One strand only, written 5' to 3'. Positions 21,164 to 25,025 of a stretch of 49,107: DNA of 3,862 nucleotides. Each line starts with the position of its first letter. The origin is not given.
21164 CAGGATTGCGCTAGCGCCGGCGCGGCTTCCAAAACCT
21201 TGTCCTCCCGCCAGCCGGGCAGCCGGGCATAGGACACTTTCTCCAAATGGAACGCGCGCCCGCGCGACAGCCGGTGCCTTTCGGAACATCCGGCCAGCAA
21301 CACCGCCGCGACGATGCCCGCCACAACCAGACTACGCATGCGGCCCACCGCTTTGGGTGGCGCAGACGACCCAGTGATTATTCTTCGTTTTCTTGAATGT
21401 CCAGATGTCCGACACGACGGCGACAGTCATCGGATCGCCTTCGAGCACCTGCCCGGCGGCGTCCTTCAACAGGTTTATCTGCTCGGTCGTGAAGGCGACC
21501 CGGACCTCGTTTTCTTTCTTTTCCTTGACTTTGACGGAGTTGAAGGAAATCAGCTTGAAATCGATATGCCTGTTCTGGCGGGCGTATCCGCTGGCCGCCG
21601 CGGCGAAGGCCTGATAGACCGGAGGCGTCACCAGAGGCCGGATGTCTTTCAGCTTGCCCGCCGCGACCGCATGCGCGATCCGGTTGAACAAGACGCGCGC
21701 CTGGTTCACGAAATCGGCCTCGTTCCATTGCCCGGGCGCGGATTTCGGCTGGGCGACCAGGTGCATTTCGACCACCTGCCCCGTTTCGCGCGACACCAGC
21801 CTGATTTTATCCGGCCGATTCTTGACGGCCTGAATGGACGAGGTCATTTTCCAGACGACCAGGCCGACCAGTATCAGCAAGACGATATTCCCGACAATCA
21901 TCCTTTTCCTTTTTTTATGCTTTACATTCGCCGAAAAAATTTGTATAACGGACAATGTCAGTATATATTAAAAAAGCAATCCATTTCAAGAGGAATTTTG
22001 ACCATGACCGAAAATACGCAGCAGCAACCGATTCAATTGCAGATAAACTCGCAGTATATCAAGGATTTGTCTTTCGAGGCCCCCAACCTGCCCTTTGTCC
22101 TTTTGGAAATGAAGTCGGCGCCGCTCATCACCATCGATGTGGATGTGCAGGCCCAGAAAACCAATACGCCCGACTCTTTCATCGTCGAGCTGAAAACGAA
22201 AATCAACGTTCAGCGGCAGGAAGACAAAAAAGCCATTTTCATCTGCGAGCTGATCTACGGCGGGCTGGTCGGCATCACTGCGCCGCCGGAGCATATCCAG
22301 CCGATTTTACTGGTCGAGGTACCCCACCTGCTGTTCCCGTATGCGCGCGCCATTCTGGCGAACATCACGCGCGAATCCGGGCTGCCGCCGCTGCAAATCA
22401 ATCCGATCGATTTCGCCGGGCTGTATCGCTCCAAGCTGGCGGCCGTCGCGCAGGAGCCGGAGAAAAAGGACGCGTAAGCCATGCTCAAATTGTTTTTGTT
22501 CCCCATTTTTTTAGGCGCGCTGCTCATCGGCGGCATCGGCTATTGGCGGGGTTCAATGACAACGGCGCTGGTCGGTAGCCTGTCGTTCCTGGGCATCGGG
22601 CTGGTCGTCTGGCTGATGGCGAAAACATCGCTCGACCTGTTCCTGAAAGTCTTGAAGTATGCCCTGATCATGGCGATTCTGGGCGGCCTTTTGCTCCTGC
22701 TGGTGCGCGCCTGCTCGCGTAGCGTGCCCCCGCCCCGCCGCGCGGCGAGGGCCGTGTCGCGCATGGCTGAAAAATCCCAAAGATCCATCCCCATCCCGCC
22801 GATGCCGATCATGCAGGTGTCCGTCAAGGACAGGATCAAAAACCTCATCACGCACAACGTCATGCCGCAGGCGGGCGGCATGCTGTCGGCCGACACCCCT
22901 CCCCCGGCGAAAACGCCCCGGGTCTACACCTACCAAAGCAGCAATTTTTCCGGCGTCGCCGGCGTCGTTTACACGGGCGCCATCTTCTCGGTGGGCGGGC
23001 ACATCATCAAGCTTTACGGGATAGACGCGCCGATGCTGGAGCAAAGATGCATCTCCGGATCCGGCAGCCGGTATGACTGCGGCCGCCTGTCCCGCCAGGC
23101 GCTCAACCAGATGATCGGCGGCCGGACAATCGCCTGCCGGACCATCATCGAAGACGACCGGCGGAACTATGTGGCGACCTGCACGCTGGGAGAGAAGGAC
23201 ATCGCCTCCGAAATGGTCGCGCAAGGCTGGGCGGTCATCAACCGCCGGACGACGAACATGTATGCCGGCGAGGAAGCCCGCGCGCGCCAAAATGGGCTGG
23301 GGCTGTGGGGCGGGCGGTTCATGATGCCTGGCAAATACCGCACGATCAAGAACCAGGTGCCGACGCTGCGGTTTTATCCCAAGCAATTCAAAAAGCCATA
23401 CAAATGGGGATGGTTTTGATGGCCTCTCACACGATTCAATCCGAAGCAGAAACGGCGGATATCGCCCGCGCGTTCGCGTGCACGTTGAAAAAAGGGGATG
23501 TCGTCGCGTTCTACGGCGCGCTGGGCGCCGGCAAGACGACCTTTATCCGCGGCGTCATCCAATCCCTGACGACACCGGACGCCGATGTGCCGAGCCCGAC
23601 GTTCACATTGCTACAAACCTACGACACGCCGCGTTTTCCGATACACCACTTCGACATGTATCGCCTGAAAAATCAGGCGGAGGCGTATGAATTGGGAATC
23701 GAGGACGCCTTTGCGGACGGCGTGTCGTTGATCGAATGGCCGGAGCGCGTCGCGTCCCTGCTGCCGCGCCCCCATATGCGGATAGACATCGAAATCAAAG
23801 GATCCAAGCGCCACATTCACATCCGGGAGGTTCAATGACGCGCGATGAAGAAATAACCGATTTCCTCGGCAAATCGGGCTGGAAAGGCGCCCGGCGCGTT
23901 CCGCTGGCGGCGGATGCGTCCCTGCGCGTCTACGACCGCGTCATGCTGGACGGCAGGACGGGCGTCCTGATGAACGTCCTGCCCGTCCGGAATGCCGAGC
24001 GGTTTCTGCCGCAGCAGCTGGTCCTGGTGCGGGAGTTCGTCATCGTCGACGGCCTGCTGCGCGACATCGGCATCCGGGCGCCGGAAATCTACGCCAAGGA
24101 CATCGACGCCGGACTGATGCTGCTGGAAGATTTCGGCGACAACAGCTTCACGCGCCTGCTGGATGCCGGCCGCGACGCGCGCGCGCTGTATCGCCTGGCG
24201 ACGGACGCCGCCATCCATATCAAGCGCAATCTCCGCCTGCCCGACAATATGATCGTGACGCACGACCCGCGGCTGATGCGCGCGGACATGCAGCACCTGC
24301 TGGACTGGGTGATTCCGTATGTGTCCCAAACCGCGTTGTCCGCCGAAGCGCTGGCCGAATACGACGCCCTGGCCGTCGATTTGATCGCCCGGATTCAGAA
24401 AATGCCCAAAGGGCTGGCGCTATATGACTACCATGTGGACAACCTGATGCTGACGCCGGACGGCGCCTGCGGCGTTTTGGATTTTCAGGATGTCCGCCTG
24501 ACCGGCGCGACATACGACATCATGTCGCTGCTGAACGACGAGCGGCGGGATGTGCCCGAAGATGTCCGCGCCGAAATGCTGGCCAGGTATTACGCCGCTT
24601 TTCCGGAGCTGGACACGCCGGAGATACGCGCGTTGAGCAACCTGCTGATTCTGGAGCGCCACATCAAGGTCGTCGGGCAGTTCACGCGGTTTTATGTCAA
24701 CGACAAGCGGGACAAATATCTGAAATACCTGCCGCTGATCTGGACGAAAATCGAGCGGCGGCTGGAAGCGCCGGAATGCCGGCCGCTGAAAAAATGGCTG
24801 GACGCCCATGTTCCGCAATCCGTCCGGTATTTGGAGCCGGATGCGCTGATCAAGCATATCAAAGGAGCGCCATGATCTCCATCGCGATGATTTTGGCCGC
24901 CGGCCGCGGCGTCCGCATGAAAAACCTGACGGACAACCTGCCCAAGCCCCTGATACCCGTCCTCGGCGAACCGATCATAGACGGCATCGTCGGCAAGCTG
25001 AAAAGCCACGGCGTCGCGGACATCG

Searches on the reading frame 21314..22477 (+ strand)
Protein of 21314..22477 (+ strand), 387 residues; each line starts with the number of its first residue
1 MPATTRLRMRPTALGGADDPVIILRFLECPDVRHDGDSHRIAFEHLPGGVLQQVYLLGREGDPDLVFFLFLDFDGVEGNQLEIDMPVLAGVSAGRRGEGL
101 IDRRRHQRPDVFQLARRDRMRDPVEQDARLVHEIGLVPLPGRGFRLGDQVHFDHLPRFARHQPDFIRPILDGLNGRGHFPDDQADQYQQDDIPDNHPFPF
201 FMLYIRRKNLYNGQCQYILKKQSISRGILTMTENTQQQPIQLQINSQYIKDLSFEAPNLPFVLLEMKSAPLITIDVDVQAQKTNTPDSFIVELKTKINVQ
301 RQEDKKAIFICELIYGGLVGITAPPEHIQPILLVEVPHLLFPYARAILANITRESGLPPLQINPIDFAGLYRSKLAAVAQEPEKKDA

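Call 15: search_protein_families(library=pfam, proteins=[window:21314-22477:+], max_evalue=0.001)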
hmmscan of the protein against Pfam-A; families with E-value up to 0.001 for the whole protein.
window:21314-22477:+ (387 aa): 1 family
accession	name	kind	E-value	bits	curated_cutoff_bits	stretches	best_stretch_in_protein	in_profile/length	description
PF02556.19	SecB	-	1.4e-37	129.2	26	1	236-376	2-139/141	Preprotein translocase subunit SecB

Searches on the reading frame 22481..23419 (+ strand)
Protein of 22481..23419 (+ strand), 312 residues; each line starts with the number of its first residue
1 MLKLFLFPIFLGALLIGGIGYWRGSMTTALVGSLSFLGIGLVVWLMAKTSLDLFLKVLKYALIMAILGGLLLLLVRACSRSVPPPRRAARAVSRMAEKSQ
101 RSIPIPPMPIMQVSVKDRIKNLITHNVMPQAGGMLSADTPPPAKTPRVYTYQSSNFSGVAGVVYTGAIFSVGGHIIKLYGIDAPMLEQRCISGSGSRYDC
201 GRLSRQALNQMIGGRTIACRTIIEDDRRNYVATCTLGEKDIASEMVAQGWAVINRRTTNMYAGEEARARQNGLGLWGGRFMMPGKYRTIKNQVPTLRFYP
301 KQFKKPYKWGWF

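Call 16: search_protein_families(library=pfam, proteins=[window:22481-23419:+], max_evalue=0.001)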
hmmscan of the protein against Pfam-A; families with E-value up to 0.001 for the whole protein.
window:22481-23419:+ (312 aa): 1 family
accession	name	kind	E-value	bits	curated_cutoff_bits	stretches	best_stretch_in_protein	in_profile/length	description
PF00565.23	SNase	-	1.7e-06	28.9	21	1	176-276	2-105/107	Staphylococcal nuclease homologue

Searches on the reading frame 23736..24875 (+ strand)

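Call 16: search_protein_families(library=pfam, proteins=[window:23736-24875:+], max_evalue=0.001)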
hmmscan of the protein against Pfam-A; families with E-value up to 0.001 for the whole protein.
window:23736-24875:+ (379 aa): 1 family
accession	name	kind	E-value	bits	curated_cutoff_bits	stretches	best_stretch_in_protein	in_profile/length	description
PF01636.29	APH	-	6.8e-14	52.6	23.2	1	59-291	7-235/239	Phosphotransferase enzyme family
